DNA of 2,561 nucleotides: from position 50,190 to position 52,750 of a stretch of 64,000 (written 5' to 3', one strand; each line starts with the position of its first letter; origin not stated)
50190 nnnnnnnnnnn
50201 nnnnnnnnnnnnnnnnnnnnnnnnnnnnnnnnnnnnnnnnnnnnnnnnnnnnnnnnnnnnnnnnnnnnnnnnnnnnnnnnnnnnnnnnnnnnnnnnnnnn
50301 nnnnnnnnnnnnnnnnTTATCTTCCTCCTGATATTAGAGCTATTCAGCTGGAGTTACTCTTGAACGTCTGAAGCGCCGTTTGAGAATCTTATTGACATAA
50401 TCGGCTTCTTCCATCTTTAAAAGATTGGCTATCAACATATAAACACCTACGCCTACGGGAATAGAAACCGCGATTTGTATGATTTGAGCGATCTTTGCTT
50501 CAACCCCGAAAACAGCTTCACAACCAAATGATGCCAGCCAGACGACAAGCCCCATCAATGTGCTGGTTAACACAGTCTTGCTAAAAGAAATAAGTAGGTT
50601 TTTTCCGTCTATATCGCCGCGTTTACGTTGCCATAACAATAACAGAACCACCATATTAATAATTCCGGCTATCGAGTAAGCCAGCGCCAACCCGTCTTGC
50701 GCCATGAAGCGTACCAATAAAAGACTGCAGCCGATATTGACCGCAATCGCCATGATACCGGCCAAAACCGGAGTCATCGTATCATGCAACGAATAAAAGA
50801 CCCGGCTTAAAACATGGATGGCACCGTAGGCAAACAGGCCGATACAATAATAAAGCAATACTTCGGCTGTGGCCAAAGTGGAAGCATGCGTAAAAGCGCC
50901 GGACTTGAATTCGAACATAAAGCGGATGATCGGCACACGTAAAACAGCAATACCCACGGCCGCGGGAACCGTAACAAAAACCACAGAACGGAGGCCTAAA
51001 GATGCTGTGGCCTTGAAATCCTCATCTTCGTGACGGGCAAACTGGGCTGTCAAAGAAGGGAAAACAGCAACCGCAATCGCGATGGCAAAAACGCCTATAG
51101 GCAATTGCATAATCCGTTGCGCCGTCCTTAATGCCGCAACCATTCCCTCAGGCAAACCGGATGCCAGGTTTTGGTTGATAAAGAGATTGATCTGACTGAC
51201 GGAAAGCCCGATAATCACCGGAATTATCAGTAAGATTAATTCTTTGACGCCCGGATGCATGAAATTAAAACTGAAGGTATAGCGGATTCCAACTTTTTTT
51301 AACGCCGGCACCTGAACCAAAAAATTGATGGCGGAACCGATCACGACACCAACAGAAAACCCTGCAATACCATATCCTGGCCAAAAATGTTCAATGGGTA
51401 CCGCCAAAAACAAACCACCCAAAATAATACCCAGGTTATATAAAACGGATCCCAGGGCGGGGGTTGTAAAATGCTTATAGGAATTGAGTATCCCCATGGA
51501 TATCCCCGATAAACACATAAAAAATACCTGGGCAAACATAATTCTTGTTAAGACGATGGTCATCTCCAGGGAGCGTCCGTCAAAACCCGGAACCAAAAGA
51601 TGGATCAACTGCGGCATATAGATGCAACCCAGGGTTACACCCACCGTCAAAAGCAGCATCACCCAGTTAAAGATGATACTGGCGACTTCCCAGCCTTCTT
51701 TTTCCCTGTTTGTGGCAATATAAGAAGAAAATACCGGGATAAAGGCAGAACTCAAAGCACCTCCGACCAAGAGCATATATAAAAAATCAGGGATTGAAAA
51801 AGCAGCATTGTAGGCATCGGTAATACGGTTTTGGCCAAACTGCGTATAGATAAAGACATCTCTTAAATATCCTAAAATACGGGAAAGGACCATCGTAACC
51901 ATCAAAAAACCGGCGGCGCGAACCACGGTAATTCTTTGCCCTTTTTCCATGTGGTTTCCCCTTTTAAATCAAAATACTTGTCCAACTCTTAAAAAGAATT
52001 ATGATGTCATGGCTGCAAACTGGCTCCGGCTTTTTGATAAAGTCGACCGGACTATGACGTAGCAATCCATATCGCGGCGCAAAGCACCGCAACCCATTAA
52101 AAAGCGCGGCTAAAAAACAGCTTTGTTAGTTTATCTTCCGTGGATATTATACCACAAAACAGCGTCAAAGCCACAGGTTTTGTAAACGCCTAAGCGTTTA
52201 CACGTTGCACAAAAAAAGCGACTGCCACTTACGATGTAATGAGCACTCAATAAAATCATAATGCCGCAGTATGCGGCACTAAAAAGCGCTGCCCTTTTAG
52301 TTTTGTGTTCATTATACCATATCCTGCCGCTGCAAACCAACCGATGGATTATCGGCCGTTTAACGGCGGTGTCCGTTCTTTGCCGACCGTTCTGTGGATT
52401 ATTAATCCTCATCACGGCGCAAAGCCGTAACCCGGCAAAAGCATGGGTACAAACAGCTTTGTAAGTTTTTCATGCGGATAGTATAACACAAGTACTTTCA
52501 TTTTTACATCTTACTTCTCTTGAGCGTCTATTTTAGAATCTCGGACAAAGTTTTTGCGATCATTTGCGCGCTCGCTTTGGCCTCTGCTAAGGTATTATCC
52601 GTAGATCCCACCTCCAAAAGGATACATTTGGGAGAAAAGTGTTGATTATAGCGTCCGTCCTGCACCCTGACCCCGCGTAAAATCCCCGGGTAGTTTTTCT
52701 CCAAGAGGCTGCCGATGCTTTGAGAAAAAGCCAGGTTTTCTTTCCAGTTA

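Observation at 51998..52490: Tandem array of three promoter-headed, structured non-coding units between spoIIP and murJ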

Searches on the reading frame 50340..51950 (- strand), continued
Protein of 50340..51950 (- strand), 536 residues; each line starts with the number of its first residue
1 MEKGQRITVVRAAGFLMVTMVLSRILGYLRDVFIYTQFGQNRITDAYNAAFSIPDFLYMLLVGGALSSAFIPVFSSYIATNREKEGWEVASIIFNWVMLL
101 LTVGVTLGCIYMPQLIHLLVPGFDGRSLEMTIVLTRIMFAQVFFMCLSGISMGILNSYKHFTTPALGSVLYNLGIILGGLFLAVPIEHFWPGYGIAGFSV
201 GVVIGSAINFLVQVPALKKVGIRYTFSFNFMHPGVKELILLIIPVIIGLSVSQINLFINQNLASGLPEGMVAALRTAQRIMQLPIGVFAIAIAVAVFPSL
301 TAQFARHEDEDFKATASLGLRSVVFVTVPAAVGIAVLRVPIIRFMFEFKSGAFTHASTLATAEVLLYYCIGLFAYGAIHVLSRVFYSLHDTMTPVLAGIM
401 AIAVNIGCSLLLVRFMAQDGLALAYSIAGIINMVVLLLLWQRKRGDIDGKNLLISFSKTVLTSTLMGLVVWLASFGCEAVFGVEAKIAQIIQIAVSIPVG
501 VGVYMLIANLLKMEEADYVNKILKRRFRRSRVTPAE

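Call 62: find_encoding_contigs(protein=P0005, flank=2000, max_places=1)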
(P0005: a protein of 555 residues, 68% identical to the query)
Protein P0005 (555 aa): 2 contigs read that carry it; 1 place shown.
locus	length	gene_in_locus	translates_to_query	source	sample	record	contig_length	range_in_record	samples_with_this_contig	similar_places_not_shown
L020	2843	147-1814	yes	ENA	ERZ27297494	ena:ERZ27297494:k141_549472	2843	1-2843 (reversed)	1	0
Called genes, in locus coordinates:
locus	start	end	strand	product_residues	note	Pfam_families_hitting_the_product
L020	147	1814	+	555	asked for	PF01554:MatE (weak), PF03023:MurJ, PF01554:MatE (weak)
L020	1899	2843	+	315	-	?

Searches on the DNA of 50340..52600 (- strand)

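Call 4: search_rna_families(source=window, start=51900, end=52600, threshold=evalue, max_evalue=10, show_alignments=3)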
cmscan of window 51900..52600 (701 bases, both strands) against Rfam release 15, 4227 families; matches with E-value up to 10: 2.
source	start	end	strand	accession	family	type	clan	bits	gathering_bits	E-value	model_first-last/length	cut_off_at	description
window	52387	52417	-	RF01662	ceN89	Gene; snRNA; snoRNA; CD-box;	-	17.6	48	0.89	1-78/78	no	Caenorhabditis snoRNA ceN89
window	52257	52280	-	RF02802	PyrR204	Gene; snRNA; snoRNA; HACA-box;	-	15.2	71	3.6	13-36/57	no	Pyrobaculum sRNA 204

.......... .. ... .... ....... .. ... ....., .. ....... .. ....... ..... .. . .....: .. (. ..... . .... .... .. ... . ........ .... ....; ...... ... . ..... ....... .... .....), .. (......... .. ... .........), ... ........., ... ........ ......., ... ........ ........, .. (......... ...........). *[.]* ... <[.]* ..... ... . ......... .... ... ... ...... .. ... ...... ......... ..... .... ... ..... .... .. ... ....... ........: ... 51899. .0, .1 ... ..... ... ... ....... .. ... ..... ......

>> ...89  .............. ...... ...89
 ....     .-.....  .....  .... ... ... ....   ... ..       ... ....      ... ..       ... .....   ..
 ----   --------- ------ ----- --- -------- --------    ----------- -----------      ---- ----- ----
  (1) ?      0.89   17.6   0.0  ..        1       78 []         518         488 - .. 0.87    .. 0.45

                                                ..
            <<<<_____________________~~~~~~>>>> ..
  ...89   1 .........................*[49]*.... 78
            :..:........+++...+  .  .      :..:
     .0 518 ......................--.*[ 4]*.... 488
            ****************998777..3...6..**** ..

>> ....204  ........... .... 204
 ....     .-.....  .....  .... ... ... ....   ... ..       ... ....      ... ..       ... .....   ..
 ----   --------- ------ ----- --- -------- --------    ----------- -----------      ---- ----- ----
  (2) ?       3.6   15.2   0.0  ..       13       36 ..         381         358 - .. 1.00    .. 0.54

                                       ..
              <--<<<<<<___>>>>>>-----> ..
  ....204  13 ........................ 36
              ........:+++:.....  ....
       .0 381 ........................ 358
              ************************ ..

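Call 67: search_rna_families(sources=[L001, L002, L007, L010, L011, L014, L015, L016, L017, L018, L019, L020], threshold=gathering)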
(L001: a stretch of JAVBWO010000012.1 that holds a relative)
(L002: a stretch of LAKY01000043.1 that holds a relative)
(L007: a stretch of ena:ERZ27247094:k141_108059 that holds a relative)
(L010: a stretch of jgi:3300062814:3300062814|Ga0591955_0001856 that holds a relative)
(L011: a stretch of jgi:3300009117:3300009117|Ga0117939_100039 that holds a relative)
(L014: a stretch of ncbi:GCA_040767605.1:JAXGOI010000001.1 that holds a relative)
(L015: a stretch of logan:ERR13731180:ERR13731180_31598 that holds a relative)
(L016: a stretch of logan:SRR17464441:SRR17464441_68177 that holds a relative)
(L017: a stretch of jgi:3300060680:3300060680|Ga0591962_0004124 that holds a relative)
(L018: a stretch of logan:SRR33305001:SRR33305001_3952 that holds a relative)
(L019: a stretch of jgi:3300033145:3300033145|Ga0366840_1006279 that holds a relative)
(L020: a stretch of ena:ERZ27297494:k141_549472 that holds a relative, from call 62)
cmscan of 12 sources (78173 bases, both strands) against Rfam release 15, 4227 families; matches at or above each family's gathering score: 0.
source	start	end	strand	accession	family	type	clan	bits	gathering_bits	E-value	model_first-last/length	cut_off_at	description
